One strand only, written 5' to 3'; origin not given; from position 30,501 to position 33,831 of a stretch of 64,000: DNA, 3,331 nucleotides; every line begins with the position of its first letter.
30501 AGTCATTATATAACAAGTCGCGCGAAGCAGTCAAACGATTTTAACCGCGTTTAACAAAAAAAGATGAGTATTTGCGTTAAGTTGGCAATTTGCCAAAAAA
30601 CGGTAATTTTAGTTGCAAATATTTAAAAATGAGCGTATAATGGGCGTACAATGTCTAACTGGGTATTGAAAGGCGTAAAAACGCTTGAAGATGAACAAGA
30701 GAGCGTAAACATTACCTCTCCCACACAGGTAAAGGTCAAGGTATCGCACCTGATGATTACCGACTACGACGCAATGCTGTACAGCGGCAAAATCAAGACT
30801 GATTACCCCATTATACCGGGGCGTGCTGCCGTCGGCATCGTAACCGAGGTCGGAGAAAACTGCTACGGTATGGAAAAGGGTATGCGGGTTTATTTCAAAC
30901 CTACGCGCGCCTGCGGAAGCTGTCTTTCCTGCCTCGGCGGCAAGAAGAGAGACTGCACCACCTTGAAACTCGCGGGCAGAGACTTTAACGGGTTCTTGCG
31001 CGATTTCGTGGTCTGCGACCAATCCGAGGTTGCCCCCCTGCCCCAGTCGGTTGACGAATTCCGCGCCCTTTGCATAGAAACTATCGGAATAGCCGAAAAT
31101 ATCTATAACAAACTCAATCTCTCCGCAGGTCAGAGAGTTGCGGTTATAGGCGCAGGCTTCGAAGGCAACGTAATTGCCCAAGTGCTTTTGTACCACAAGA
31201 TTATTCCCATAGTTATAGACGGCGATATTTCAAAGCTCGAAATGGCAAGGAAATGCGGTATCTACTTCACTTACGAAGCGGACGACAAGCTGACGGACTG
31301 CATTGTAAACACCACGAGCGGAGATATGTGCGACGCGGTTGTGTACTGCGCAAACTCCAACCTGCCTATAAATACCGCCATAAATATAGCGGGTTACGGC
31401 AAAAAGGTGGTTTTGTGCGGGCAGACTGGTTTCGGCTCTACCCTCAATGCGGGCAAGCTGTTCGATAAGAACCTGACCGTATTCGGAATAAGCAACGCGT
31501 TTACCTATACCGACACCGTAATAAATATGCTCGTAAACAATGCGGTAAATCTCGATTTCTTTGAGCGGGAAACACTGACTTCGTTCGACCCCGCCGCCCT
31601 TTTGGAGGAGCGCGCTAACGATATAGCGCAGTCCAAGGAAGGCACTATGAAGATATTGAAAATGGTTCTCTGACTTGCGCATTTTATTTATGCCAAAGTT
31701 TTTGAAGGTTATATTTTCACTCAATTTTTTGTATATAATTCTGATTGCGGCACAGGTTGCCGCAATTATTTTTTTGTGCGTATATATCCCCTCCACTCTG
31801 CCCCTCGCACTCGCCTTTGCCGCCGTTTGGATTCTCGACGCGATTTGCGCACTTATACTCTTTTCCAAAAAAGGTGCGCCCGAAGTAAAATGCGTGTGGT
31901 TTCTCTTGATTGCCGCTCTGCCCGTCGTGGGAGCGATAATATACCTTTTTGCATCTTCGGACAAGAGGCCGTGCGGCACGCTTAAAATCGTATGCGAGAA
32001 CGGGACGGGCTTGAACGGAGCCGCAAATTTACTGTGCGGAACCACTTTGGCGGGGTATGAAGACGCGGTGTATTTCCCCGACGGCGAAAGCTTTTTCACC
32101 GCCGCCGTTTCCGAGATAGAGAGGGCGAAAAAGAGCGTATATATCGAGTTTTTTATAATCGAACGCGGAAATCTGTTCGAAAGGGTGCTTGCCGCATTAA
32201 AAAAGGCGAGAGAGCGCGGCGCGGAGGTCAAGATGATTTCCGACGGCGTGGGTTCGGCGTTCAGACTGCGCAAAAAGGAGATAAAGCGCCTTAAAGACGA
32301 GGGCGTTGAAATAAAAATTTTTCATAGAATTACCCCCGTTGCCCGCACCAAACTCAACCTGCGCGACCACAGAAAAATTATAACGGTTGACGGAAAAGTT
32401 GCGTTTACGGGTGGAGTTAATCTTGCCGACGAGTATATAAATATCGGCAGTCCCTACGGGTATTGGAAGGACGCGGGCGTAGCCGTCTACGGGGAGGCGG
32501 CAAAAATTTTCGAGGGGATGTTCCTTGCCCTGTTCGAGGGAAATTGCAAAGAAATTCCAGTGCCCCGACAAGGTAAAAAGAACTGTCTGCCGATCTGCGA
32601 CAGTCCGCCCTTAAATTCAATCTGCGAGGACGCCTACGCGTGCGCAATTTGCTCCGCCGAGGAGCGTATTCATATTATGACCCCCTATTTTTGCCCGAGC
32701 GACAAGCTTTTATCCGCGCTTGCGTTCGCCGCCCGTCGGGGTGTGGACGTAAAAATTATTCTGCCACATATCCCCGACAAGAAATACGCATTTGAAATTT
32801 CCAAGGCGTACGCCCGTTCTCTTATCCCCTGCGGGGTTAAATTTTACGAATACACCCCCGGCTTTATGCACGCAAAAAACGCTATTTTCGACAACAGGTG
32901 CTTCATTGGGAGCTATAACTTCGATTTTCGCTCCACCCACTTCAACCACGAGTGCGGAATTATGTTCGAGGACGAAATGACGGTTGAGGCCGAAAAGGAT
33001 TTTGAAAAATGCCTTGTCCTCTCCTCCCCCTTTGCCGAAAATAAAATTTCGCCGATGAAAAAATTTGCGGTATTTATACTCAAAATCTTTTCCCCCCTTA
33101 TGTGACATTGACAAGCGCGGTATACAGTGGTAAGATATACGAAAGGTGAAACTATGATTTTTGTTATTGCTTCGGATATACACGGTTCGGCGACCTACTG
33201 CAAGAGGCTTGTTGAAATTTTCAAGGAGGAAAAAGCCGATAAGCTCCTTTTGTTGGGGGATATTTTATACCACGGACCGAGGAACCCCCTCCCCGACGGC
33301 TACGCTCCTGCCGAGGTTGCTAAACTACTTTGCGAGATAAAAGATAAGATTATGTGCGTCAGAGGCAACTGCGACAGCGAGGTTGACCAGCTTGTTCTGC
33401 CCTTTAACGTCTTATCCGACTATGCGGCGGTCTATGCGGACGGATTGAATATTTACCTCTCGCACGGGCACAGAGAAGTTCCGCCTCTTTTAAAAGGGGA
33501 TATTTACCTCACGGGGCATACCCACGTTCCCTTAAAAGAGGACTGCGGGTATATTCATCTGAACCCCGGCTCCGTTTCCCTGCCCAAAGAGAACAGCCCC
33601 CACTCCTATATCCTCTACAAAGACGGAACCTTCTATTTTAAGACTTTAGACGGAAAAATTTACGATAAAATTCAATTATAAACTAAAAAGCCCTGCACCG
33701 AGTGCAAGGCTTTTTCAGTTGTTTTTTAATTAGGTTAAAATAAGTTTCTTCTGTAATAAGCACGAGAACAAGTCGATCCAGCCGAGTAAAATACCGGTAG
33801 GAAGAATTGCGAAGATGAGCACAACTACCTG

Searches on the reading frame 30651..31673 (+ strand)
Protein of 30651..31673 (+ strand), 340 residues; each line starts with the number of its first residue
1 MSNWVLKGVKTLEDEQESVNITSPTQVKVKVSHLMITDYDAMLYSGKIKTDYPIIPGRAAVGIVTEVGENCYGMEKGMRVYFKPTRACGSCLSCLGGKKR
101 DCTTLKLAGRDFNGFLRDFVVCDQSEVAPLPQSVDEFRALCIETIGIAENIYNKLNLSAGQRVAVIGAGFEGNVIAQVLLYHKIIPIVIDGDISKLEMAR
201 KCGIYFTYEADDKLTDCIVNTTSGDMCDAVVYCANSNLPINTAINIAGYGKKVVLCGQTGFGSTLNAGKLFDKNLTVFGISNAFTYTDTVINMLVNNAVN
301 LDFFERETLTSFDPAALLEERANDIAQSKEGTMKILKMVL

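Call 54: search_protein_families(library=pfam, proteins=[window:30651-31673:+], max_evalue=0.00001)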
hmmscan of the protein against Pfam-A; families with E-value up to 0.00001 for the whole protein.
window:30651-31673:+ (340 aa): 2 families
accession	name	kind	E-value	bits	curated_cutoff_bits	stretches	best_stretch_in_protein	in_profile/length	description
PF08240.17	ADH_N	-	3e-19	69.6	23.5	1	24-132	2-104/104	Alcohol dehydrogenase GroES-like domain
PF00107.32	ADH_zinc_N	-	2.9e-10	40.6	31.8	1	175-282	6-114/129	Zinc-binding dehydrogenase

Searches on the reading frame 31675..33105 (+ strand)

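Call 54: search_protein_families(library=pfam, proteins=[window:31675-33105:+], max_evalue=0.00001)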
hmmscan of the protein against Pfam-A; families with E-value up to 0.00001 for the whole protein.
window:31675-33105:+ (476 aa): 3 families
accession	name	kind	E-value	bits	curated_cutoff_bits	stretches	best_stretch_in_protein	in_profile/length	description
PF13091.12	PLDc_2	-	5.1e-42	143.3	27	2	324-445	4-130/132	PLD-like domain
PF00614.28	PLDc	-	2.6e-13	49.8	21.9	0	229-254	3-28/28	Phospholipase D Active site motif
PF13396.11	PLDc_N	-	3.9e-06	27.2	23.3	1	53-93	1-40/42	Phospholipase_D-nuclease N-terminal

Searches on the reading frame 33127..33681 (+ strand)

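Call 54: search_protein_families(library=pfam, proteins=[window:33127-33681:+], max_evalue=0.00001)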
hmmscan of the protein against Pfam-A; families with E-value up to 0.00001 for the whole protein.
window:33127-33681:+ (184 aa): 2 families
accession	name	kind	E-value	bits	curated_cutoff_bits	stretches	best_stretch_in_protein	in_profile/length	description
PF12850.12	Metallophos_2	-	1.1e-19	71.4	27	1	10-164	1-149/154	Calcineurin-like phosphoesterase superfamily domain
PF00149.33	Metallophos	-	9.5e-13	49.4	21.5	1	12-144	3-166/191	Calcineurin-like phosphoesterase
